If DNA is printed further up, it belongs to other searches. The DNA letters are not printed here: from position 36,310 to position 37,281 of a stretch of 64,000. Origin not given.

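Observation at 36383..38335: AT-rich two-gene island: an AbiTii-like protein plus an unrecognisable 223-aa partner, a candidate uncharacterised anti-phage (abortive-infection) module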

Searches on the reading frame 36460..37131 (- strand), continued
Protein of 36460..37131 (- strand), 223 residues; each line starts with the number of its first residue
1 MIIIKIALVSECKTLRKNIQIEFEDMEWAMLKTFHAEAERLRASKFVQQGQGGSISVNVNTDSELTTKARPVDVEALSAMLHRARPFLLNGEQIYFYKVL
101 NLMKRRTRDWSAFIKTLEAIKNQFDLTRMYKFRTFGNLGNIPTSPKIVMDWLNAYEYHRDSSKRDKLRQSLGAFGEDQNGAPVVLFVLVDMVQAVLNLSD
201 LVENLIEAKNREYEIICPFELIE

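Call 91: search_protein_families(library=padloc, proteins=[L121:2728-4239:+, L157:25-771:+, L136:43-438:+, L145:4406-5485:+, L159:6721-7995:+, L172:370-1590:+, L147:5460-6101:+, L143:858-1478:+, L008:1813-2364:+, L001:4317-5993:+], max_evalue=0.001)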
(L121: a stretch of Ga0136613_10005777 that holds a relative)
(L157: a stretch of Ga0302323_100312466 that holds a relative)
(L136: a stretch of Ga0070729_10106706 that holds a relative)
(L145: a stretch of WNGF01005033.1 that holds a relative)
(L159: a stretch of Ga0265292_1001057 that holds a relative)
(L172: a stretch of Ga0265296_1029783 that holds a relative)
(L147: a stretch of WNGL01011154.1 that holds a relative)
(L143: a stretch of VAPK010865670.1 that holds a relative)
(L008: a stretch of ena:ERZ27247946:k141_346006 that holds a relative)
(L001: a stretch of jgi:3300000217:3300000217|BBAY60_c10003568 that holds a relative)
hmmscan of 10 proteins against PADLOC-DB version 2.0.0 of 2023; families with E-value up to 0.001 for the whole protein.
L121:2728-4239:+ (503 aa): 0 families

L157:25-771:+ (248 aa): 0 families

L136:43-438:+ (131 aa): 0 families

L145:4406-5485:+ (359 aa): 0 families

L159:6721-7995:+ (424 aa): 122 families (the best 25 are shown)
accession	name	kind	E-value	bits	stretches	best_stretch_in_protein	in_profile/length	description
PDLC03066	Specificity_I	-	4.9e-106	353.1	3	3-203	13-216/441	Type I specificity subunit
PDLC03089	Specificity_I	-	1.6e-74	249.6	3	1-203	1-199/446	Type I specificity subunit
PDLC03086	Specificity_I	-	2.2e-64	216.1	2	11-201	9-203/458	Type I specificity subunit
PDLC03092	Specificity_I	-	2.7e-64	215.9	1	32-417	29-394/397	Type I specificity subunit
PDLC03168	Specificity_I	-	5e-63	212.1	2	1-200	1-194/459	Type I specificity subunit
PDLC03099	Specificity_I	-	1.2e-62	210.4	2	98-420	75-392/405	Type I specificity subunit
PDLC03121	Specificity_I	-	4.1e-59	198.8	2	223-378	5-161/398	Type I specificity subunit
PDLC03163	Specificity_I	-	2.3e-57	193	1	4-418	3-418/434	Type I specificity subunit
PDLC03195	Specificity_I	-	2.8e-57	192.5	2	4-169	42-205/512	Type I specificity subunit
PDLC03068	Specificity_I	-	2.9e-57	192.6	1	3-420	2-397/403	Type I specificity subunit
PDLC03172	Specificity_I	-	3.6e-55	185.8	1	108-417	108-418/431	Type I specificity subunit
PDLC03100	Specificity_I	-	1.8e-49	167.3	2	148-410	141-384/392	Type I specificity subunit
PDLC03072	Specificity_I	-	5.4e-48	162.1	2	172-420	187-439/448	Type I specificity subunit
PDLC03154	Specificity_I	-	5.7e-46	155.8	1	4-416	3-391/406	Type I specificity subunit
PDLC03108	Specificity_I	-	1.8e-45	154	2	97-408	126-422/452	Type I specificity subunit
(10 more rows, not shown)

L172:370-1590:+ (406 aa): 106 families (the best 25 are shown)
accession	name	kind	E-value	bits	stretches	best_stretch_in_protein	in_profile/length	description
PDLC03086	Specificity_I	-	4.7e-61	205.1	2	208-402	244-443/458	Type I specificity subunit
PDLC03172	Specificity_I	-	3.9e-60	202.1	2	143-405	150-421/431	Type I specificity subunit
PDLC03068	Specificity_I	-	1.1e-50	171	1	3-402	3-394/403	Type I specificity subunit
PDLC03099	Specificity_I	-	4.3e-48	162.4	1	62-402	47-389/405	Type I specificity subunit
PDLC03092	Specificity_I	-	7.8e-46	155.2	1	105-402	104-394/397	Type I specificity subunit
PDLC03168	Specificity_I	-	3e-43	147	2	4-192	5-194/459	Type I specificity subunit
PDLC03163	Specificity_I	-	3.7e-41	139.6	1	5-405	5-420/434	Type I specificity subunit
PDLC03089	Specificity_I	-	3.9e-40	136.3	1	4-402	5-432/446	Type I specificity subunit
PDLC03152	Specificity_I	-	1.1e-37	127.8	1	222-355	2-139/403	Type I specificity subunit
PDLC03164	Specificity_I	-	7e-37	125.7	1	4-403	3-394/409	Type I specificity subunit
PDLC03107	Specificity_I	-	1.3e-35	121.3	2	124-372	120-361/392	Type I specificity subunit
PDLC03100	Specificity_I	-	9.3e-34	115.5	2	133-375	134-364/392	Type I specificity subunit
PDLC03072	Specificity_I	-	1.8e-32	111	1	4-405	24-439/448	Type I specificity subunit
PDLC03125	Specificity_I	-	1.1e-31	108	1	226-364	14-155/394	Type I specificity subunit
PDLC03066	Specificity_I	-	4e-30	102.9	1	109-403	130-432/441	Type I specificity subunit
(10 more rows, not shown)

L147:5460-6101:+ (213 aa): 0 families

L143:858-1478:+ (206 aa): 0 families

L008:1813-2364:+ (183 aa): 0 families

L001:4317-5993:+ (558 aa): 1 family
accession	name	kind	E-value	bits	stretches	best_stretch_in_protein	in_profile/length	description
PDLC02357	AbiU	-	8.9e-67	224.4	1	45-546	41-535/537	AbiU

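Call 102: search_dna_similar(query=P0068, collection=phages, mode=protein, max_evalue=0.001, max_rows=15)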
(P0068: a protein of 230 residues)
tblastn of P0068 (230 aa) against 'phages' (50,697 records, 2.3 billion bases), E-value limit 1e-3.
No match.

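Call 103: search_dna_similar(query=P0068, collection=plasmids, mode=protein, max_evalue=0.001, max_rows=30)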
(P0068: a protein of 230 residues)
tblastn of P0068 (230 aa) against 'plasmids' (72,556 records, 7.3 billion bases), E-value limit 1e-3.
Records with a match: 1; places in all: 1; records where one place covers at least 80% of the query: 0.
Best place of each record, by identity: <60% 1.
By first word of the organism name: Desulforapulum 1.
By predicted mobility (MOB-suite, as given by PLSDB): mobilizable 1.
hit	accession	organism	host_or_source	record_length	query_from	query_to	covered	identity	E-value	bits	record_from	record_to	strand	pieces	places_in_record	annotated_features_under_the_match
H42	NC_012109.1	Desulforapulum autotrophicum HRM2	-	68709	39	204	72%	42.2%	2e-23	105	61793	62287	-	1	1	hypothetical protein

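Call 105: search_protein_families(library=padloc, alignment_id=A4, max_evalue=0.00001)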
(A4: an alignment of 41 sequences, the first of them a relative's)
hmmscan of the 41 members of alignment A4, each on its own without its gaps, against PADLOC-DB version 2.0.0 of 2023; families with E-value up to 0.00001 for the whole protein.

A. member 1, L001:6628-7026:- (132 aa): 0 families

B. families by the number of members that match (of 41 scanned): 147 families (the first 25 are shown)
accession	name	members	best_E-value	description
PDLC03066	Specificity_I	2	4.9e-106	Type I specificity subunit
PDLC03089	Specificity_I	2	1.6e-74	Type I specificity subunit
PDLC03086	Specificity_I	2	2.2e-64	Type I specificity subunit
PDLC03092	Specificity_I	2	2.7e-64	Type I specificity subunit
PDLC03168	Specificity_I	2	5e-63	Type I specificity subunit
PDLC03099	Specificity_I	2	1.2e-62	Type I specificity subunit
PDLC03172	Specificity_I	2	3.9e-60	Type I specificity subunit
PDLC03121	Specificity_I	2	4.1e-59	Type I specificity subunit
PDLC03163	Specificity_I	2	2.3e-57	Type I specificity subunit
PDLC03068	Specificity_I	2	2.9e-57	Type I specificity subunit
PDLC03100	Specificity_I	2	1.8e-49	Type I specificity subunit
PDLC03072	Specificity_I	2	5.4e-48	Type I specificity subunit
PDLC03154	Specificity_I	2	5.7e-46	Type I specificity subunit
PDLC03108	Specificity_I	2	1.8e-45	Type I specificity subunit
PDLC03087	Specificity_I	2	5.8e-44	Type I specificity subunit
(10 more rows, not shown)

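Call 108: search_solved_structures(query=L111:1796-2767:+, max_evalue=0.01)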
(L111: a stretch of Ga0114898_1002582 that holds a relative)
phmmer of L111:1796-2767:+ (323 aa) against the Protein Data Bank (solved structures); distinct sequences matched with E-value up to 0.01: 0.

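Call 109: search_solved_structures(query=L111:2768-3739:+, max_evalue=0.01)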
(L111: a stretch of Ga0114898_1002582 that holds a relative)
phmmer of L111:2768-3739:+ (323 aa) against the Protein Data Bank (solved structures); distinct sequences matched with E-value up to 0.01: 0.

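Call 110: search_solved_structures(query=L006:3539-4780:+, max_evalue=0.01)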
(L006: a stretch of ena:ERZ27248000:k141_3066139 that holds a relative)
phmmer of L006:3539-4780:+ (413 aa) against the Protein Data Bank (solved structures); distinct sequences matched with E-value up to 0.01: 0.
